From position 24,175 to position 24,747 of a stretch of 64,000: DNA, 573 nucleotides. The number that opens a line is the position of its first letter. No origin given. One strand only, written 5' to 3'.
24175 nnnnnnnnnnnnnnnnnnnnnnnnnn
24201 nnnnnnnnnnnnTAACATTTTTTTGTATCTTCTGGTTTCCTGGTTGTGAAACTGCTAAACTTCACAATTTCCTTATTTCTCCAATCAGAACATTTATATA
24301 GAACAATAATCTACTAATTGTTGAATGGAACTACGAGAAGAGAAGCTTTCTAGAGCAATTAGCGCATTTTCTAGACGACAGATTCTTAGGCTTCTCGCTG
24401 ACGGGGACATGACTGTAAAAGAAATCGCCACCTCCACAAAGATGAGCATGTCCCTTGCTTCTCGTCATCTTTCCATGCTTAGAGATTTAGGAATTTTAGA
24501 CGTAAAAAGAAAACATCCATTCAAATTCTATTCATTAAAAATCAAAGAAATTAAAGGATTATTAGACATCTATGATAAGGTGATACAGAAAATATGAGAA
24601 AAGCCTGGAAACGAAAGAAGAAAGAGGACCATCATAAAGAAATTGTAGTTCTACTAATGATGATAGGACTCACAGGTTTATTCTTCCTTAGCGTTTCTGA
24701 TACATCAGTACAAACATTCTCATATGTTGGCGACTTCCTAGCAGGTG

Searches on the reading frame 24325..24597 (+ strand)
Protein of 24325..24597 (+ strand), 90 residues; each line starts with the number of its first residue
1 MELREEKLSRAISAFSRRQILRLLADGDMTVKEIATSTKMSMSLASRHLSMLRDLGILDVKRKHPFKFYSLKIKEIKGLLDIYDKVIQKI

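Call 37: search_protein_families(library=pfam, proteins=[window:24325-24597:+])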
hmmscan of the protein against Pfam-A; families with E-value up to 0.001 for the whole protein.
window:24325-24597:+ (90 aa): 9 families
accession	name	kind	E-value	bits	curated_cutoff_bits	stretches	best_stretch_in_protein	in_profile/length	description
PF01022.26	HTH_5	-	8.2e-14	51.7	22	1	17-59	4-46/47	Bacterial regulatory protein, arsR family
PF12840.13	HTH_20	-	6.2e-08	32.9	27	1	17-60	6-50/51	Helix-turn-helix domain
PF13412.12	HTH_24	-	2e-05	24.5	21.9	1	17-58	5-47/48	Winged helix-turn-helix DNA-binding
PF09339.16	HTH_IclR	-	4e-05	23.7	22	1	19-58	7-48/52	IclR helix-turn-helix domain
PF21476.4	PF0610-like_N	-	7.9e-05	23.3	33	1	17-49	3-35/50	PF0610-like, N-terminal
PF13545.12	HTH_Crp_2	-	0.00011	22.5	27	0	28-63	22-57/70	Crp-like helix-turn-helix domain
PF12802.13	MarR_2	-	0.00026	21.5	27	1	19-61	9-53/61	MarR family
PF24035.1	DUF7344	-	0.00079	20.2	27.8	0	14-36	6-28/76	Domain of unknown function (DUF7344)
PF01978.25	TrmB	-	0.00089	19.5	25.6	0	22-70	16-64/68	Sugar-specific transcriptional regulator TrmB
